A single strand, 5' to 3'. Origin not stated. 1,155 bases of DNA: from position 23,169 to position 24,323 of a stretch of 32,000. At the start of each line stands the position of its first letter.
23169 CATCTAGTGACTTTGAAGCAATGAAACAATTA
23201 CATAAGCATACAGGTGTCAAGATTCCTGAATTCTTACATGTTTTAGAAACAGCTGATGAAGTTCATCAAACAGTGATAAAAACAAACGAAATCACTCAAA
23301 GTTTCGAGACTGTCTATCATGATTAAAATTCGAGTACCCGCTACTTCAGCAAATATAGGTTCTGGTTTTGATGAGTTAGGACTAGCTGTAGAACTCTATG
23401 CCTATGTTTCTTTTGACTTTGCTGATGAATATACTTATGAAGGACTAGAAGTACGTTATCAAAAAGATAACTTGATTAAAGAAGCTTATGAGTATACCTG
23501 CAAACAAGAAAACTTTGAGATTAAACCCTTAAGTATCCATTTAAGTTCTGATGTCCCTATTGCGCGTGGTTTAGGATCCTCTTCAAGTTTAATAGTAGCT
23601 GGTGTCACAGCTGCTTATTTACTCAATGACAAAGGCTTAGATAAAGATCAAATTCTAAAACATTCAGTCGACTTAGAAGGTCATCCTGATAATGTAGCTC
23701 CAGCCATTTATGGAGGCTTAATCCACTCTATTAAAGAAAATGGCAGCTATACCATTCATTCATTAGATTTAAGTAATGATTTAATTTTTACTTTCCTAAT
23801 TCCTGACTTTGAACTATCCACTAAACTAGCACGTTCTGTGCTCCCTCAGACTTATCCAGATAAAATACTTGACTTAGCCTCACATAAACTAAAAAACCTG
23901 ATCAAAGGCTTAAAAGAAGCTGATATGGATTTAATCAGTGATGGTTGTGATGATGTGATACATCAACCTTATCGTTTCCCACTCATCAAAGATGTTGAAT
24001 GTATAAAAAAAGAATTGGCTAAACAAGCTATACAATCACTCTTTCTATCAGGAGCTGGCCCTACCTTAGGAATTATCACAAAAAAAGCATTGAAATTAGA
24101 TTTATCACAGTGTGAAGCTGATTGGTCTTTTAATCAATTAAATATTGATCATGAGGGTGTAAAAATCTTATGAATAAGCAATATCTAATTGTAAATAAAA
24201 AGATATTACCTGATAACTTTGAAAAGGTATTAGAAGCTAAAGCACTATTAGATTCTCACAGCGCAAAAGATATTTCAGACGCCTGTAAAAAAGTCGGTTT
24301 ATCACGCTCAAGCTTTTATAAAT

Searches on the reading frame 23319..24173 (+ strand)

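Call 106: search_protein_families(library=padloc, proteins=[L081:10450-10818:-, L081:10847-11434:-, L081:11452-12231:-, L081:12372-12989:-, L083:3627-4418:-, L083:4496-5092:-], max_evalue=0.00001)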
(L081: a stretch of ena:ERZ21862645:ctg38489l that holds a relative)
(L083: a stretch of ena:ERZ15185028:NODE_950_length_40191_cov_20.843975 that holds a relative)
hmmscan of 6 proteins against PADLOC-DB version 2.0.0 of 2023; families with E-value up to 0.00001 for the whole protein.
L081:10450-10818:- (122 aa): 0 families

L081:10847-11434:- (195 aa): 0 families

L081:11452-12231:- (259 aa): 0 families

L081:12372-12989:- (205 aa): 0 families

L083:3627-4418:- (263 aa): 13 families
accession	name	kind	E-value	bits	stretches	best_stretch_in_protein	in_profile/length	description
PDLC02288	AbiEii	-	3.2e-72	240.9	1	1-253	32-275/294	AbiEii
PDLC02312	AbiEii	-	1e-40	137.7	1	7-253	37-284/299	AbiEii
PDLC02319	AbiEii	-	6.6e-24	82.9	1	10-248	6-233/241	AbiEii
PDLC02291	AbiEii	-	8.4e-24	82.4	1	3-198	40-222/310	AbiEii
PDLC02326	AbiEii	-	2.3e-19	67.8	1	4-112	29-132/133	AbiEii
PDLC02320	AbiEii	-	2.8e-18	64.3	1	112-248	1-140/147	AbiEii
PDLC02304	AbiEii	-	1.8e-16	58.9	1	16-248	37-256/260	AbiEii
PDLC02310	AbiEii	-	7.1e-15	53.1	1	12-201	32-215/265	AbiEii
PDLC02311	AbiEii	-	4.9e-14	50.8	1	4-258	25-268/283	AbiEii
PDLC02314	AbiEii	-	3.7e-11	40.9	1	4-198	35-225/290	AbiEii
PDLC02323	AbiEii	-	1.6e-08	32.4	1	16-247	34-247/248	AbiEii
PDLC02329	AbiEii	-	3.5e-06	24.5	1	9-198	40-231/294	AbiEii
PDLC02306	AbiEii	-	3.6e-06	24.8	0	140-239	168-271/280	AbiEii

L083:4496-5092:- (198 aa): 16 families
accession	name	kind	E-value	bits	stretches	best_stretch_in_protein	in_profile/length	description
PDLC02248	AbiEi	-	4.5e-81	269.3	1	1-198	1-198/198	AbiEi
PDLC02225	AbiEi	-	8.2e-55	183.6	1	4-197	6-194/198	AbiEi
PDLC02265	AbiEi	-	7.1e-40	134.9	1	4-189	3-189/198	AbiEi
PDLC02263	AbiEi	-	6e-36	122.5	1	5-188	51-235/244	AbiEi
PDLC02275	AbiEi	-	6.4e-32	109.1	1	9-184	4-172/184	AbiEi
PDLC02283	AbiEi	-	2.1e-29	100.7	1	3-185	5-188/201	AbiEi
PDLC02245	AbiEi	-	4e-28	96.4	1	10-188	5-184/194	AbiEi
PDLC02239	AbiEi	-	1.2e-23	81.8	1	17-186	11-182/195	AbiEi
PDLC02238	AbiEi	-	1.2e-21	75.3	1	29-194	14-175/180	AbiEi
PDLC02254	AbiEi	-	1.1e-17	62.4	1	7-184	8-184/197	AbiEi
PDLC02262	AbiEi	-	9.9e-13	46.1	1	5-196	16-204/206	AbiEi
PDLC02249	AbiEi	-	4.6e-12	44.1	1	12-165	13-157/184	AbiEi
PDLC02267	AbiEi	-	2.1e-10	38.5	1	27-184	31-185/252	AbiEi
PDLC02253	AbiEi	-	9.1e-10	36.7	1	3-98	2-98/112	AbiEi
PDLC02228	AbiEi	-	5.2e-07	27.2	1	12-109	35-130/216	AbiEi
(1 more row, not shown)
